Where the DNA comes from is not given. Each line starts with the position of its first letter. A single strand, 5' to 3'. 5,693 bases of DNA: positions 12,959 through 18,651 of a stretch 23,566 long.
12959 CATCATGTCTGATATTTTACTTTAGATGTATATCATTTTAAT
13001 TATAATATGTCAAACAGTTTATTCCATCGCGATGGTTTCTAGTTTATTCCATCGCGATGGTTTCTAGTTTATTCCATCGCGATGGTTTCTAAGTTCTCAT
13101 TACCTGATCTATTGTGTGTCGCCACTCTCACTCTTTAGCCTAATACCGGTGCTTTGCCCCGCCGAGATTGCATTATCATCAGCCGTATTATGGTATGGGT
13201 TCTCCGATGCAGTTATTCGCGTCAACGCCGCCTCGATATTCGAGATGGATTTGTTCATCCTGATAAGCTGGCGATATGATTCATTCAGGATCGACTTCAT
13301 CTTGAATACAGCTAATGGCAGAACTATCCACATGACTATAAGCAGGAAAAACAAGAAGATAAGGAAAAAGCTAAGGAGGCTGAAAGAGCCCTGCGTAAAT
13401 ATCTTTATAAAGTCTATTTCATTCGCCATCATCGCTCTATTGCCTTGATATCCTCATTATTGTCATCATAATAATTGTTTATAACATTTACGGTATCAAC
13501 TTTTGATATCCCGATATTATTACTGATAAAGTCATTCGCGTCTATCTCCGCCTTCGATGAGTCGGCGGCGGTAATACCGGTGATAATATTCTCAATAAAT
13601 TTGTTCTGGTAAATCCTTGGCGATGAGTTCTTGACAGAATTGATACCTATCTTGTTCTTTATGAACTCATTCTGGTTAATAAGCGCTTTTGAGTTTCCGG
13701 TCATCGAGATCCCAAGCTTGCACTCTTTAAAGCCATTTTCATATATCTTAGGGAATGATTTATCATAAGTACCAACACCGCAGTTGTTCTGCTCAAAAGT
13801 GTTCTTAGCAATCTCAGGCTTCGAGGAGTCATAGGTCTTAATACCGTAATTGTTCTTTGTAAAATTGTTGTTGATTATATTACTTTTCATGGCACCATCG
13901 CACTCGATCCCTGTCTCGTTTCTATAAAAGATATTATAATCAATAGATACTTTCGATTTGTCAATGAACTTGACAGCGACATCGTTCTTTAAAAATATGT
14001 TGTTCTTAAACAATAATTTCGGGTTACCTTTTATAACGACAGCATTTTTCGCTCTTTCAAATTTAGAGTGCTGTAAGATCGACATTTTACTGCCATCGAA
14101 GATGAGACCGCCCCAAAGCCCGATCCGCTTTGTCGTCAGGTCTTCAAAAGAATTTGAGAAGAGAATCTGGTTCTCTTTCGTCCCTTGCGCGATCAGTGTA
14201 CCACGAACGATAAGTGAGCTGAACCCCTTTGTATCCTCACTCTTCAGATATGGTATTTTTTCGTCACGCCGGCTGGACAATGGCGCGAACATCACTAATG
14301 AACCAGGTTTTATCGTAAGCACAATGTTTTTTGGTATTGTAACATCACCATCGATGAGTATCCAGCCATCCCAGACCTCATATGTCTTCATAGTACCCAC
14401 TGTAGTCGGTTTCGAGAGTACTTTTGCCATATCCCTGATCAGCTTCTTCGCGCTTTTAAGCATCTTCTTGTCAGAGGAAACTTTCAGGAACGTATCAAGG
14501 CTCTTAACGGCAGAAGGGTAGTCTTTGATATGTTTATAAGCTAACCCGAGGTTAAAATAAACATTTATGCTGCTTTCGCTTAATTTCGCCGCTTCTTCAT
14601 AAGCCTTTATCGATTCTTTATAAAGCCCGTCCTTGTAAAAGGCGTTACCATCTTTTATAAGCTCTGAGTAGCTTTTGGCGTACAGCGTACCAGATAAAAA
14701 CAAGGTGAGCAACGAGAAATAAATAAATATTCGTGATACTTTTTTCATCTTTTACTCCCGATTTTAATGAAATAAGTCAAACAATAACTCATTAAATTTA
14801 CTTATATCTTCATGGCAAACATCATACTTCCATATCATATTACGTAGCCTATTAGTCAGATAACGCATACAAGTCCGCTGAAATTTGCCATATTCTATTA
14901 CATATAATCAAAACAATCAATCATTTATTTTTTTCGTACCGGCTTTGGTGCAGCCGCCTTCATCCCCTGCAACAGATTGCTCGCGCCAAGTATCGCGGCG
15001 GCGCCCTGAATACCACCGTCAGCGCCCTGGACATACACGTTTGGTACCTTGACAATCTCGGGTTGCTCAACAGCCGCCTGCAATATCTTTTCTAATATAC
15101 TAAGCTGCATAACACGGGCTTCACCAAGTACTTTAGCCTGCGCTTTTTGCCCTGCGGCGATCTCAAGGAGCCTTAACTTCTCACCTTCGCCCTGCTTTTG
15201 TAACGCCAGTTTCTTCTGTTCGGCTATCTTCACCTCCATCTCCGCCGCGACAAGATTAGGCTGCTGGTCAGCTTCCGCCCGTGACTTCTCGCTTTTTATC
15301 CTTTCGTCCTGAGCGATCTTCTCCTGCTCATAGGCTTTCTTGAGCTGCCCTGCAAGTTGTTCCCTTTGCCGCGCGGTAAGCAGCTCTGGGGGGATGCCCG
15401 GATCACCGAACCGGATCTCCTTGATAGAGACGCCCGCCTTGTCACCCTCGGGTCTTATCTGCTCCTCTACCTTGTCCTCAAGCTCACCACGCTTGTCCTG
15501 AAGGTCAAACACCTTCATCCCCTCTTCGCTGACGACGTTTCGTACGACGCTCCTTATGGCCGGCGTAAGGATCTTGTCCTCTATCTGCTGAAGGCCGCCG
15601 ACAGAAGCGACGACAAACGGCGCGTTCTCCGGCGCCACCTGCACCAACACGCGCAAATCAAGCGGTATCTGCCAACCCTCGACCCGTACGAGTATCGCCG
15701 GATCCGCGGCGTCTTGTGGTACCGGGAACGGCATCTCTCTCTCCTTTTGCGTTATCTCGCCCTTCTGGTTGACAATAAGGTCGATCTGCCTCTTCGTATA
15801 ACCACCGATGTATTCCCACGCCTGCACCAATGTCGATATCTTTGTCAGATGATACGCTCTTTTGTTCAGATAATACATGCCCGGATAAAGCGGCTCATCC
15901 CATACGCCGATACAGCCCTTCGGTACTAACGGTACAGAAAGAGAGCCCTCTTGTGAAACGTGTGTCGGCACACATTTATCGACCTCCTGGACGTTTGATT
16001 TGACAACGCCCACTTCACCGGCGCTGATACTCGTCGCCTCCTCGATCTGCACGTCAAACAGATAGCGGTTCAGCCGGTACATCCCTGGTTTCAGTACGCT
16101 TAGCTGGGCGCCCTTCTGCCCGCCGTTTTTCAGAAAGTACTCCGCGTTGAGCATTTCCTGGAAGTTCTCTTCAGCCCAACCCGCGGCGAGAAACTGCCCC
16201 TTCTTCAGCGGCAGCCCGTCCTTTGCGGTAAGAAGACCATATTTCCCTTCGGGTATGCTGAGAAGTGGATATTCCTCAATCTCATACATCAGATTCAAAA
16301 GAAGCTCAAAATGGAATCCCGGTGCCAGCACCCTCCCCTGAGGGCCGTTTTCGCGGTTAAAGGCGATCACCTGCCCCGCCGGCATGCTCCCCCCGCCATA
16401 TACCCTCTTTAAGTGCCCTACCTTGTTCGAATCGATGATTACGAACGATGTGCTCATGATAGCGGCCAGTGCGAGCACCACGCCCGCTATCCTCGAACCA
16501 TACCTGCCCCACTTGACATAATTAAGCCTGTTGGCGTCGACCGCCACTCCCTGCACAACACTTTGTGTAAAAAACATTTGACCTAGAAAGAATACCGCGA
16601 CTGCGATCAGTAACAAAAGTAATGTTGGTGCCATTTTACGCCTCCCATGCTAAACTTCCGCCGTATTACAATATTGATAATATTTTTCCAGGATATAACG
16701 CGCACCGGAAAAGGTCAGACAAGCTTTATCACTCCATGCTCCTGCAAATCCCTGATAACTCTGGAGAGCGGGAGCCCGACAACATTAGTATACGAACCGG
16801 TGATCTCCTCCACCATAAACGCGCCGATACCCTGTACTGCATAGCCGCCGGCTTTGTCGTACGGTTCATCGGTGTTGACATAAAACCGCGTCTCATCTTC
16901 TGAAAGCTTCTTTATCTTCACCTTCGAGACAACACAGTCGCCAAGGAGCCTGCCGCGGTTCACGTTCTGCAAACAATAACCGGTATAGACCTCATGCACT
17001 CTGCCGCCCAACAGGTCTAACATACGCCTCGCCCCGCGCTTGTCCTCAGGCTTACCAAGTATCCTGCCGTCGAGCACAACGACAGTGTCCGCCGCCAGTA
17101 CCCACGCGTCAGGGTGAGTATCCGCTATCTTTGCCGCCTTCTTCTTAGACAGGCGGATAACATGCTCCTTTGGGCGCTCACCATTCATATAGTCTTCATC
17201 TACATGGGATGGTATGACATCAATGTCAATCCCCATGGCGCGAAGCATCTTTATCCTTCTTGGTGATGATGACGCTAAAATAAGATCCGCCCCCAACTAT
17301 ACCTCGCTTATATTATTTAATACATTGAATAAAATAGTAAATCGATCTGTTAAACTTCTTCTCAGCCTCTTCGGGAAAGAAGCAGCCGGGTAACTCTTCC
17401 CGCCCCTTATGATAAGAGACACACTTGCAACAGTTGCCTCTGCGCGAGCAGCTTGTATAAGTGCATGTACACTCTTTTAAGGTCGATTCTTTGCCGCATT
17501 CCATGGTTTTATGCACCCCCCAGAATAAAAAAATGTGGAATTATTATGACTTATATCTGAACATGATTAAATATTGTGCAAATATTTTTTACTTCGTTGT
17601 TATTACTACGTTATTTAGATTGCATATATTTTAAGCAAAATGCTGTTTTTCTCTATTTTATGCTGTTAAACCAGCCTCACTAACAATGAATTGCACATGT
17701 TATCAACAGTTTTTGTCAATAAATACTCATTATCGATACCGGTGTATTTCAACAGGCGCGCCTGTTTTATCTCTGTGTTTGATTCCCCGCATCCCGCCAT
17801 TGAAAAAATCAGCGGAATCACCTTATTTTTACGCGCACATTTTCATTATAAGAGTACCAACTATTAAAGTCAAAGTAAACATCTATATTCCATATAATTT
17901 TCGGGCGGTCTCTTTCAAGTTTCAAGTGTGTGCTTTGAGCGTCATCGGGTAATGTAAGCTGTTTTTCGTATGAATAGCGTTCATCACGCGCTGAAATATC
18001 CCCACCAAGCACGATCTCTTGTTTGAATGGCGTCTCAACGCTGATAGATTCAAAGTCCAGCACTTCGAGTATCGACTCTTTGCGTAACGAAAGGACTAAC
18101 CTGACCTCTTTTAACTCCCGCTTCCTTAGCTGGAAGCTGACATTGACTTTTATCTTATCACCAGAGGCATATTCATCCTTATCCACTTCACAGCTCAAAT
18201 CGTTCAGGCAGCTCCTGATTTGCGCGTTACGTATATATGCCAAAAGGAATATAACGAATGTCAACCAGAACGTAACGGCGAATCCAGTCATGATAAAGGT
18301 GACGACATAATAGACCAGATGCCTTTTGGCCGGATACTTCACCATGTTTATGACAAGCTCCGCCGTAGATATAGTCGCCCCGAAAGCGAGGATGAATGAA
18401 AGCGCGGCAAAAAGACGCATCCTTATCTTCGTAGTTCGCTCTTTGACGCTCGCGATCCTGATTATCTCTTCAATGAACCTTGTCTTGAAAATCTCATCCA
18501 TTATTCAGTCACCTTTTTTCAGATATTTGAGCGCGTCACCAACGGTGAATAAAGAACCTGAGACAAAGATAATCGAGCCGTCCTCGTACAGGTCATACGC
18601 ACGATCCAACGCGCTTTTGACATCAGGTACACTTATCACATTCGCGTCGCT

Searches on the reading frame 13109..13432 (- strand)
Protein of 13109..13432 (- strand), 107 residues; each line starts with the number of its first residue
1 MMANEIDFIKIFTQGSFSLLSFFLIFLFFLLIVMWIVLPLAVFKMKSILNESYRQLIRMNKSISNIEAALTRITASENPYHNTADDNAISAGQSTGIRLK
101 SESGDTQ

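Call 17: search_protein_families(library=pfam, proteins=[window:13109-13432:-])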
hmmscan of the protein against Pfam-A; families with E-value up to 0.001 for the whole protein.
window:13109-13432:- (107 aa): 0 families

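Call 49: search_protein_families(library=pfam, proteins=[window:13109-13432:-], max_evalue=1)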
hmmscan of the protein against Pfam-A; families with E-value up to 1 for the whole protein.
window:13109-13432:- (107 aa): 5 families
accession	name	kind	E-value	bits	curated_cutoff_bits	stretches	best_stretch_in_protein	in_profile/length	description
PF02326.20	YMF19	-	0.0097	17.2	22.6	1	7-68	4-66/84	Plant ATP synthase F0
PF08700.17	VPS51_Exo84_N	-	0.028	14.9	24.2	1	45-73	42-70/87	Vps51/EXO84/COG1 N-terminal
PF14584.11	DUF4446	-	0.041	14.3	27.4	1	24-82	3-59/150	Protein of unknown function (DUF4446)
PF05393.16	Hum_adeno_E3A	-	0.12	13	22.9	1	16-65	38-84/100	Human adenovirus early E3A glycoprotein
PF25730.1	Herpes_BDLF2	-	0.52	9.9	27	1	17-51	65-99/266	Gammaherpesvirus intercellular spread glycoprotein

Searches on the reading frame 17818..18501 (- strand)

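Call 17: search_protein_families(library=pfam, proteins=[window:17818-18501:-])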
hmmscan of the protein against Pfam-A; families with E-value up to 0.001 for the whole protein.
window:17818-18501:- (227 aa): 0 families

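Call 49: search_protein_families(library=pfam, proteins=[window:17818-18501:-], max_evalue=1)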
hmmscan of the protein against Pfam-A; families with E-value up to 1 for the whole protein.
window:17818-18501:- (227 aa): 2 families
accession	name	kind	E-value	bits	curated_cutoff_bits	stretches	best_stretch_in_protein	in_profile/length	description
PF02752.27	Arrestin_C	-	0.002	18.9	27.7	1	102-197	7-100/137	Arrestin (or S-antigen), C-terminal domain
PF01284.28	MARVEL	-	0.018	15.5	32.8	1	35-99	43-105/135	Membrane-associating domain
